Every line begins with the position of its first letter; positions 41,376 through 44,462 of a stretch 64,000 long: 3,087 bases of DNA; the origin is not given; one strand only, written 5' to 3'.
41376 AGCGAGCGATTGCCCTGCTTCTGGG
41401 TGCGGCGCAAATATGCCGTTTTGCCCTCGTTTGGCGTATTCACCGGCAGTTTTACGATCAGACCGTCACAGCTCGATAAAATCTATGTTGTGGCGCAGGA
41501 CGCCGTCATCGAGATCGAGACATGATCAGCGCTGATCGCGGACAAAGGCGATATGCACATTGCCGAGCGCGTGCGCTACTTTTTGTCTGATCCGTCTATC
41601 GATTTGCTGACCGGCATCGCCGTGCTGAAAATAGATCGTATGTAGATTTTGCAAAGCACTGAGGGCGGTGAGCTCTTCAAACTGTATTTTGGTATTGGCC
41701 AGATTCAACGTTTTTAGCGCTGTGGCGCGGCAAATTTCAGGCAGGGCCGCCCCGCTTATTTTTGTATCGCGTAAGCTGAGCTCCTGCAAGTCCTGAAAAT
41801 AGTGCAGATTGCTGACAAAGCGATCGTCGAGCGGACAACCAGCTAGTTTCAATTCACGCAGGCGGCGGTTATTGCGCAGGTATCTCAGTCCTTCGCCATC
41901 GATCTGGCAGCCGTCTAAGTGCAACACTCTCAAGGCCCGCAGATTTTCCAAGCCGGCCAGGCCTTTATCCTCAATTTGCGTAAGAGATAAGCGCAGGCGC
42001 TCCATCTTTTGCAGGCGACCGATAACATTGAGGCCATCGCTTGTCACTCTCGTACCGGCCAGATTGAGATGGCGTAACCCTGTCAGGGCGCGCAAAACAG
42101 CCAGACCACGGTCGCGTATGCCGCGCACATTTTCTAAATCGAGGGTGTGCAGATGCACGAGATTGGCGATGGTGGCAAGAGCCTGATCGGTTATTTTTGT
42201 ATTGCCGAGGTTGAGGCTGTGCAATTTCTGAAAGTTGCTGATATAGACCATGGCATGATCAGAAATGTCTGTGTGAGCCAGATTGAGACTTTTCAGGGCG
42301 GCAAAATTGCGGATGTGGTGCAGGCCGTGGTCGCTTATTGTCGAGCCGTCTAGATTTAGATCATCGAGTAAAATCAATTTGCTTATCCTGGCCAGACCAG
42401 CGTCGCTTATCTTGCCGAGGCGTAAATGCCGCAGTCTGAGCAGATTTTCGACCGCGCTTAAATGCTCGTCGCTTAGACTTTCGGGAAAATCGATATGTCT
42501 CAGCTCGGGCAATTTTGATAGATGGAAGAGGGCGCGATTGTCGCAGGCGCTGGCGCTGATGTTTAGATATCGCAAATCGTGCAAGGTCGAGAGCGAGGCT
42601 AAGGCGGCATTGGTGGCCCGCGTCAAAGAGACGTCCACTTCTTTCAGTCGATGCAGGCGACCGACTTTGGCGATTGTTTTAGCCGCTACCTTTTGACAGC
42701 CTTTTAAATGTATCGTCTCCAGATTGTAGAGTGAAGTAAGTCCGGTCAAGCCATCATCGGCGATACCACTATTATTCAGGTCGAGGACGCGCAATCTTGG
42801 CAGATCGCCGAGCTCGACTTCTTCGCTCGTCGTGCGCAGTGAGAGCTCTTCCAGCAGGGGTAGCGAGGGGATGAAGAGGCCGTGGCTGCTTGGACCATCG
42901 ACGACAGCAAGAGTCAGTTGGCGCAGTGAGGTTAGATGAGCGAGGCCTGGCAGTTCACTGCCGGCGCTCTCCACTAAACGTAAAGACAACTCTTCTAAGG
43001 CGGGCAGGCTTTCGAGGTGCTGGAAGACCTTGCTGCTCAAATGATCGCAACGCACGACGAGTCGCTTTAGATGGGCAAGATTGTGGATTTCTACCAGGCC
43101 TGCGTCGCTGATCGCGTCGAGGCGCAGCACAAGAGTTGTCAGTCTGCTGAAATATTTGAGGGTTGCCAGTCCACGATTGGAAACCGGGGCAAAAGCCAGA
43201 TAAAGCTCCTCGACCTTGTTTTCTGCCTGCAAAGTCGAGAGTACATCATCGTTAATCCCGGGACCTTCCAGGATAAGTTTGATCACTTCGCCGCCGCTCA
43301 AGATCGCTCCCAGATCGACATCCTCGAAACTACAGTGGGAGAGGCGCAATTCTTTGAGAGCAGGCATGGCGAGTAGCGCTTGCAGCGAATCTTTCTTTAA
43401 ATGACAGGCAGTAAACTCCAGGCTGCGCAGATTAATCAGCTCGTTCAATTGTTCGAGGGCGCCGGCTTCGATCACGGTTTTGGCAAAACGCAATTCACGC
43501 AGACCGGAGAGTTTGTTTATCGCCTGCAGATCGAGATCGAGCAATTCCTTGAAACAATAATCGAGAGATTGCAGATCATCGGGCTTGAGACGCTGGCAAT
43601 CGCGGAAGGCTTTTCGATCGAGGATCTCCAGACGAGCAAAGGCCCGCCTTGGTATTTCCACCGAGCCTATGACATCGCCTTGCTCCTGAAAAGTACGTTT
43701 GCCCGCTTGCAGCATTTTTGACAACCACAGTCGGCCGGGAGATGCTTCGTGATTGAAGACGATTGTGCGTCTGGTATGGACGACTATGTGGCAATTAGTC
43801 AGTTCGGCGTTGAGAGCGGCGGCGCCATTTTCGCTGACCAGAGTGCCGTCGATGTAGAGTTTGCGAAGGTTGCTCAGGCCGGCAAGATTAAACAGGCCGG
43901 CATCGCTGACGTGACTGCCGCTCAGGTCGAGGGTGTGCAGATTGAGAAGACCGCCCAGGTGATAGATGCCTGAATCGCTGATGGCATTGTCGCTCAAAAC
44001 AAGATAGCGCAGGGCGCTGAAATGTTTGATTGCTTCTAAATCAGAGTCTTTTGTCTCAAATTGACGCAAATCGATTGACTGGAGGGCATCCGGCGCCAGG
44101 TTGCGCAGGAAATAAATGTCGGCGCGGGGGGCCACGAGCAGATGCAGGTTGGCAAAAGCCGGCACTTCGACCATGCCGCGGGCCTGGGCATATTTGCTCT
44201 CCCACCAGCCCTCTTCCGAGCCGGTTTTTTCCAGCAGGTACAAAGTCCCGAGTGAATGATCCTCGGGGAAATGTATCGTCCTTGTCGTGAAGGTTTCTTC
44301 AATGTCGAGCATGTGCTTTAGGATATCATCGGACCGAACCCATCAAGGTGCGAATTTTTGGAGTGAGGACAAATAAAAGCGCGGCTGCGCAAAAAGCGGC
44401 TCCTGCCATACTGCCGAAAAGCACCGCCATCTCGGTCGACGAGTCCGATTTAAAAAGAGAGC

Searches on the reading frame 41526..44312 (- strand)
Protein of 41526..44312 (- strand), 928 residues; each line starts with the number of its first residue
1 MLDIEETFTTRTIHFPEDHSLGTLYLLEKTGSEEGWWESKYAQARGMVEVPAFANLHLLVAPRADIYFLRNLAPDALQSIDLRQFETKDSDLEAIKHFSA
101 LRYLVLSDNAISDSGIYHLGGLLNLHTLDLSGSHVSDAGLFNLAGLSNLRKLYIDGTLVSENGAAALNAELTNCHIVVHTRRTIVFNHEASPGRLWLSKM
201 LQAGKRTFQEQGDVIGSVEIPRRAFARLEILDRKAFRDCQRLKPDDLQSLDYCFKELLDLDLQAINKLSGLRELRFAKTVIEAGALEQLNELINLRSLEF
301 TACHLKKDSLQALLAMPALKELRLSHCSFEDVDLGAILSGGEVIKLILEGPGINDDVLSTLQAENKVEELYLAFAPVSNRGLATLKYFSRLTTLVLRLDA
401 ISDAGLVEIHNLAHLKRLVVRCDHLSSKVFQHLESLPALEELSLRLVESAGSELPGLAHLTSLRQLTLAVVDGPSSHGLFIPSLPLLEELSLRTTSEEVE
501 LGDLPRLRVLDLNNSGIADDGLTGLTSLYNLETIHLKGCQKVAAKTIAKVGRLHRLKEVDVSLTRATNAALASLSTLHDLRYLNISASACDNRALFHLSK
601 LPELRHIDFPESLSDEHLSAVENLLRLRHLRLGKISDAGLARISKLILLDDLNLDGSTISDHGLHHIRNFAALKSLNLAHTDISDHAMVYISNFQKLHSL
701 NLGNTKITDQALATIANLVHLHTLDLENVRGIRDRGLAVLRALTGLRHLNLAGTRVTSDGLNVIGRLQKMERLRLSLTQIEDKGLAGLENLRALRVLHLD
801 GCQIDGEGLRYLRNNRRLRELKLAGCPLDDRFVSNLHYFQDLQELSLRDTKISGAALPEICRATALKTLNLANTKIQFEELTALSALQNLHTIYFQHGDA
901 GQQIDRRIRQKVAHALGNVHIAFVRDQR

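Call 77: search_protein_families(library=pfam, proteins=[window:41526-44312:-], max_evalue=0.00001)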
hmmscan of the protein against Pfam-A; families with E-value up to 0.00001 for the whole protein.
window:41526-44312:- (928 aa): 9 families
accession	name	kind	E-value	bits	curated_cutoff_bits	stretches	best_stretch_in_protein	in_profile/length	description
PF23598.1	LRR_14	-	1.7e-33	116.3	40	3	382-609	15-246/353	Leucine-rich repeat region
PF12799.13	LRR_4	-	1.4e-29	101.9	27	0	101-137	3-38/44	Leucine Rich repeats (2 copies)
PF13855.12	LRR_8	-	1.2e-20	73.4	27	0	745-804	2-61/61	Leucine rich repeat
PF24758.1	LRR_At5g56370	-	1.3e-20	74.5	27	0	270-345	12-89/227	FBD-associated F-box protein At5g56370, LRR repeats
PF13516.12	LRR_6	-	8.2e-18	63.4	23.4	0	794-812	5-23/24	Leucine Rich repeat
PF23952.1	LRR_EndoS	-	2.7e-14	53.8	27.9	0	502-609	19-113/116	Endo-beta-N-acetylglucosaminidase EndoS LRR domain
PF25013.1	LRR_Zer-1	-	1.2e-10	42.1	27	0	667-729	4-64/137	Zer-1-like, Leucine-rich repeats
PF00560.39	LRR_1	-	2.3e-09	36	20.6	0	794-814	2-22/23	Leucine Rich Repeat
PF23622.1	LRR_At1g61320_AtMIF1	-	5.3e-08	33.1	26.9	0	496-563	83-149/384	At1g61320/AtMIF1, LRR domain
